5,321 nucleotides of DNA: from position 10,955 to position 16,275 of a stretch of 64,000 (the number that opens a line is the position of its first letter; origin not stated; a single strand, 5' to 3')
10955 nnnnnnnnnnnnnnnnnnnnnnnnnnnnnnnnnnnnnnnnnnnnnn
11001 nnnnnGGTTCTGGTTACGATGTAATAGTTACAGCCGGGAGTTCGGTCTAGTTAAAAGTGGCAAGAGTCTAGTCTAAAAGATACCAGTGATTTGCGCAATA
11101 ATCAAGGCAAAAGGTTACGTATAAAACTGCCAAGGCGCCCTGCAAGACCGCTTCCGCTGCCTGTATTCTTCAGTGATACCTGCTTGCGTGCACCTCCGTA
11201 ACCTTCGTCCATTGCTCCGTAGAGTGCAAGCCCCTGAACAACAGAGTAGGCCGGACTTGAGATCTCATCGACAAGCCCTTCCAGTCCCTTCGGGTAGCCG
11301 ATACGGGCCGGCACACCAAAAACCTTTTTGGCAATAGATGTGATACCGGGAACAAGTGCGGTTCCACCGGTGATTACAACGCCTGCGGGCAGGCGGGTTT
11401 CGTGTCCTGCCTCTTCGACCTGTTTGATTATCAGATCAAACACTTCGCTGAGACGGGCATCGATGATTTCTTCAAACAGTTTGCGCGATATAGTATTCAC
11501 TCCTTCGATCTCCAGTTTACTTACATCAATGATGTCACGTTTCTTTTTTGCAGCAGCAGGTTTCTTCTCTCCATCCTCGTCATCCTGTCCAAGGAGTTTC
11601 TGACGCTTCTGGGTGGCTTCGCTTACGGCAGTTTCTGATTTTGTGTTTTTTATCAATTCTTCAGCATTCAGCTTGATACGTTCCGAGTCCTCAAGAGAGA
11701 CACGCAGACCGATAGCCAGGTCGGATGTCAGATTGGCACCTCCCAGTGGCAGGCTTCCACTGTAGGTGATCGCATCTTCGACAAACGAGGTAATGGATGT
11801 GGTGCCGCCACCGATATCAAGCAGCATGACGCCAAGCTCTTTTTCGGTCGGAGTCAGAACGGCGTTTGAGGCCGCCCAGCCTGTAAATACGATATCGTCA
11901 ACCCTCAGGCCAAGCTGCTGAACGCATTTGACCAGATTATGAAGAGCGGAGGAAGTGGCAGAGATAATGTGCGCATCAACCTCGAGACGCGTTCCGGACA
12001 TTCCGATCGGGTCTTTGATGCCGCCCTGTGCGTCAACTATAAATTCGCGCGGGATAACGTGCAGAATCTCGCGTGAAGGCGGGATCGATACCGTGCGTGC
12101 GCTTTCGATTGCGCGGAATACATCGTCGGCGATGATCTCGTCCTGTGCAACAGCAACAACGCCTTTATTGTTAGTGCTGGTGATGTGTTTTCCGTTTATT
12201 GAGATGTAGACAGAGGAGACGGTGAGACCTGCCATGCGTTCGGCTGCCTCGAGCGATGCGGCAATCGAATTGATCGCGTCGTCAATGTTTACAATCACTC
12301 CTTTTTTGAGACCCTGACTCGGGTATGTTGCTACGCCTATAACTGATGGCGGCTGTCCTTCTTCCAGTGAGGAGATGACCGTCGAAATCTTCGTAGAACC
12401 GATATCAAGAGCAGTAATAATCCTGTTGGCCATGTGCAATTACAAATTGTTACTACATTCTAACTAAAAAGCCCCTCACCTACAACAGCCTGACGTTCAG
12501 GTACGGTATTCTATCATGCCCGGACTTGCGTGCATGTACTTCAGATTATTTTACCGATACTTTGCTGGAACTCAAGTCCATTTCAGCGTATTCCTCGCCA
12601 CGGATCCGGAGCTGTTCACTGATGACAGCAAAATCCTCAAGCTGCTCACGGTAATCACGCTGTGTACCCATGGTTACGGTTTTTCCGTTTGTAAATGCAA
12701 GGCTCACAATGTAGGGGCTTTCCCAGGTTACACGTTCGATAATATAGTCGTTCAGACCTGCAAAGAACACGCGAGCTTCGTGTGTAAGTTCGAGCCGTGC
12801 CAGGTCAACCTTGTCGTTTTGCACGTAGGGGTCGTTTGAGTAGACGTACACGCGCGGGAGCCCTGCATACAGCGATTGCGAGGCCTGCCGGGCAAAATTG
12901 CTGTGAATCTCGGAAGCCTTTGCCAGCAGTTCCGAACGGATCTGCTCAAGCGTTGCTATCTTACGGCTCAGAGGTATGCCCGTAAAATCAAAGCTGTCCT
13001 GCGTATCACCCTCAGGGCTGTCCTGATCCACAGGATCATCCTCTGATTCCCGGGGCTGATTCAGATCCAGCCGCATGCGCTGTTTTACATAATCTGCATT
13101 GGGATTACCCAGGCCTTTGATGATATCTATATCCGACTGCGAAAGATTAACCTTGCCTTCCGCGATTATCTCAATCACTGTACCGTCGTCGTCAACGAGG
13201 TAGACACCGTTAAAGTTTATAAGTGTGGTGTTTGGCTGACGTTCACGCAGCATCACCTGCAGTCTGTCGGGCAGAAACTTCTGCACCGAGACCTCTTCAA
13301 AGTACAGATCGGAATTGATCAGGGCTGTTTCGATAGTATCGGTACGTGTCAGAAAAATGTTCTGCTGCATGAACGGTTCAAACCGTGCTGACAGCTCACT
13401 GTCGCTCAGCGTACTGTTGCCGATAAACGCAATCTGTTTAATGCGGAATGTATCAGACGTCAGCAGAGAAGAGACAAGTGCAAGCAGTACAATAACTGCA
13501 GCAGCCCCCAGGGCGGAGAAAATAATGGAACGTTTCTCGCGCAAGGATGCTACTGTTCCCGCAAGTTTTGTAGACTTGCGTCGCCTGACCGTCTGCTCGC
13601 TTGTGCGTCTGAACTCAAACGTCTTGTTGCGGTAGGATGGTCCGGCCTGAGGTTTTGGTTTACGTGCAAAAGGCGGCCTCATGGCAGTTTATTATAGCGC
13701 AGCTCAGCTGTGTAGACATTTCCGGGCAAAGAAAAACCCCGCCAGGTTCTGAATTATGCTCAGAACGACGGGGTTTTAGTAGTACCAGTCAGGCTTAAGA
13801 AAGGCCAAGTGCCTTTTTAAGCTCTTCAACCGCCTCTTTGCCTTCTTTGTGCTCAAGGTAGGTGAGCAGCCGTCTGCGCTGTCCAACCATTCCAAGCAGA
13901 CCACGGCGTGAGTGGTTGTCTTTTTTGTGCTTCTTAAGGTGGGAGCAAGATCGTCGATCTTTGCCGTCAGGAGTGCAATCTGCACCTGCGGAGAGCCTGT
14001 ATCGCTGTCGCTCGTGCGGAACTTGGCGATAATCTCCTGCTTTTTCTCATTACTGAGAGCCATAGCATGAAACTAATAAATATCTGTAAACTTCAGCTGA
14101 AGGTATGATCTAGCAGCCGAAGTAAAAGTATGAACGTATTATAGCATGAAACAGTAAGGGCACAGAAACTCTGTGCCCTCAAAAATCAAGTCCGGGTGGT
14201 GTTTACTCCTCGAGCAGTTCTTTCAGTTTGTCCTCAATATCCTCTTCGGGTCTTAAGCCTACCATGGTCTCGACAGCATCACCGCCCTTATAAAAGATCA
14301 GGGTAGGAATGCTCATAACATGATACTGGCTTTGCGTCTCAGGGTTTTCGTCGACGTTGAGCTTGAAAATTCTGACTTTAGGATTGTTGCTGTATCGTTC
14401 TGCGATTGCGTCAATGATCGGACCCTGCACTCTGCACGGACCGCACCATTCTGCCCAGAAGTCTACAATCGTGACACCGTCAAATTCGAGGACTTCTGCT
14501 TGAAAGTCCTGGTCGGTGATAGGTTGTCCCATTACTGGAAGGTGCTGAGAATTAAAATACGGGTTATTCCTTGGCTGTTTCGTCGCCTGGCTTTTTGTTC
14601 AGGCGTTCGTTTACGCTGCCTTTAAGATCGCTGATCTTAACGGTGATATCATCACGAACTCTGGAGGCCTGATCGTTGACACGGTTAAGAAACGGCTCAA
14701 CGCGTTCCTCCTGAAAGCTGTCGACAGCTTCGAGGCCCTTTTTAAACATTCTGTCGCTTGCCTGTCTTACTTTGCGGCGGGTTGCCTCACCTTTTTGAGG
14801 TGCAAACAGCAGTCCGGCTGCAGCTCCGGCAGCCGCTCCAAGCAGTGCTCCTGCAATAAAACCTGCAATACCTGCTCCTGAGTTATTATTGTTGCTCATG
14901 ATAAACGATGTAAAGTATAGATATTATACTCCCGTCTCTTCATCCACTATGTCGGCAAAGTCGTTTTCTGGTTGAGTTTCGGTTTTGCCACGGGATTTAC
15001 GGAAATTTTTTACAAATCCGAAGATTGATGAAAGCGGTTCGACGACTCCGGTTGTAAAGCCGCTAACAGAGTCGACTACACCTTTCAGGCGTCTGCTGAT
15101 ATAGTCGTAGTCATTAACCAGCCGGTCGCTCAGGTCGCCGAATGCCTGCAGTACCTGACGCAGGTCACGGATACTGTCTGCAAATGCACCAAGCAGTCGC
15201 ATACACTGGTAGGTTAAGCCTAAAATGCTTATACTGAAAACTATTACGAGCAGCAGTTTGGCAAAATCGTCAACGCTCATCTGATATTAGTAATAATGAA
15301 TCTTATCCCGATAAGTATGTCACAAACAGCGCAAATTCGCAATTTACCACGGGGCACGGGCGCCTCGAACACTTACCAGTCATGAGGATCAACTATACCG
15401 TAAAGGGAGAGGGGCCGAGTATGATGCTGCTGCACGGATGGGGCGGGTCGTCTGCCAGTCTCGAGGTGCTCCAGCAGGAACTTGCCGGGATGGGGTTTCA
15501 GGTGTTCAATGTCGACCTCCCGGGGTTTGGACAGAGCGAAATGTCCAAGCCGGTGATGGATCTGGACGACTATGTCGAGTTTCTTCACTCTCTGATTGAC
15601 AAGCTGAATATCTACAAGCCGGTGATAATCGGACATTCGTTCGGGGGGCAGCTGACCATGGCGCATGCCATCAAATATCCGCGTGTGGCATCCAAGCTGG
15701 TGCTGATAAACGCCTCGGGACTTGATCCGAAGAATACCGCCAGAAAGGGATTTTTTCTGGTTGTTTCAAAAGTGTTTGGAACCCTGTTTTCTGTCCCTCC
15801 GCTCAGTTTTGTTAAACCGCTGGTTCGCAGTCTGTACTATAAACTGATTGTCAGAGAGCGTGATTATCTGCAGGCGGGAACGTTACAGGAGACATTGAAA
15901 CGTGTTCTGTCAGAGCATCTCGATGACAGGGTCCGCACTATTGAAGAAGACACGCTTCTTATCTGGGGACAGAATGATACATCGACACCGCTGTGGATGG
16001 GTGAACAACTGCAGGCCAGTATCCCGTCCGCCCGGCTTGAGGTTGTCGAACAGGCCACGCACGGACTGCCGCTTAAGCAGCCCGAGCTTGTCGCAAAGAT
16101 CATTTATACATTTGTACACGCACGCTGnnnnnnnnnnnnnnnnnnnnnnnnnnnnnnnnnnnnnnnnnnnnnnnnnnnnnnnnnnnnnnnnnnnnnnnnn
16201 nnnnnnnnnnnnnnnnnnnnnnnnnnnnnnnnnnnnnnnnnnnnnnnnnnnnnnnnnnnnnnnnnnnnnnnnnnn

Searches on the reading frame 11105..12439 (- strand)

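Call 61: search_protein_families(library=pfam, proteins=[window:11105-12439:-], max_evalue=0.001)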
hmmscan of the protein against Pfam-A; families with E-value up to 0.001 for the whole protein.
window:11105-12439:- (445 aa): 8 families
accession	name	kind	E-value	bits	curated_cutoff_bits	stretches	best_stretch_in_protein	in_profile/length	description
PF14450.12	FtsA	-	2.2e-33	115.8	31.8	2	205-403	1-127/127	Cell division protein FtsA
PF02491.25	SHS2_FTSA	-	9.4e-31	106.4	25.4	1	83-159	1-78/79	SHS2 domain inserted in FTSA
PF06723.19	MreB_Mbl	-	1.9e-07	30.7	27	1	189-380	132-303/327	MreB/Mbl protein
PF11104.14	PilM_2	-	6.3e-06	25.8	27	1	168-259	140-237/340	Type IV pilus assembly protein PilM;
PF13941.12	MutL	-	0.00028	20.2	27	0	199-280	237-324/450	MutL protein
PF00022.25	Actin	-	0.00038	19.6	27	0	204-308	144-245/410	Actin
PF06277.17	EutA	-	0.00045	19.6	27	0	197-275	138-210/475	Ethanolamine utilisation protein EutA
PF00012.26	HSP70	-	0.00055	18.7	20.6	0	183-376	166-352/599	Hsp70 protein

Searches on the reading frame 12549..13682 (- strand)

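Call 61: search_protein_families(library=pfam, proteins=[window:12549-13682:-], max_evalue=0.001)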
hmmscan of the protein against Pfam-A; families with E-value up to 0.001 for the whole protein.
window:12549-13682:- (378 aa): 1 family
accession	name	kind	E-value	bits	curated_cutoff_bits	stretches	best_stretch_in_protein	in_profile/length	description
PF08478.15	POTRA_1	-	1.5e-06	28.8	23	1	79-148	1-69/69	POTRA domain, FtsQ-type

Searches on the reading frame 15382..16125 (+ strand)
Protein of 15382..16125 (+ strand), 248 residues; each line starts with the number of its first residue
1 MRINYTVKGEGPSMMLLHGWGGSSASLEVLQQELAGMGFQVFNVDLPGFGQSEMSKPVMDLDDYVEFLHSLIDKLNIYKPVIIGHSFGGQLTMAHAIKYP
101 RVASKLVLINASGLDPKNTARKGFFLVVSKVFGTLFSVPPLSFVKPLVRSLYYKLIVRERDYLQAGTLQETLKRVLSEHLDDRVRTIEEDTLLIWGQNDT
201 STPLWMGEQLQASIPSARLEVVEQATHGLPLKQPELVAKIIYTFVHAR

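Call 61: search_protein_families(library=pfam, proteins=[window:15382-16125:+], max_evalue=0.001)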
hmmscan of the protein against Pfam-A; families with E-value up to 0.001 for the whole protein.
window:15382-16125:+ (248 aa): 7 families
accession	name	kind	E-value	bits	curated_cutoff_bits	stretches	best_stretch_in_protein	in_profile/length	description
PF00561.26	Abhydrolase_1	-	7.6e-26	91.7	25.8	1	12-229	1-240/245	alpha/beta hydrolase fold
PF12697.13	Abhydrolase_6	-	1.7e-23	84.8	26.3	1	16-239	3-216/217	Alpha/beta hydrolase family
PF12146.15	Hydrolase_4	-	1.3e-17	64.3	27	1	14-229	7-234/239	Serine aminopeptidase, S33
PF06342.18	DUF1057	-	5e-06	26.2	21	1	15-122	39-146/297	Alpha/beta hydrolase of unknown function (DUF1057)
PF00975.26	Thioesterase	-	9e-06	26.5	26.4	1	15-117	4-105/226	Thioesterase domain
PF08386.16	Abhydrolase_4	-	0.0004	20.9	21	1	188-244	34-90/103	TAP-like protein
PF00326.27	Peptidase_S9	-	0.0004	20.4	22.6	0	59-100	43-86/213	Prolyl oligopeptidase family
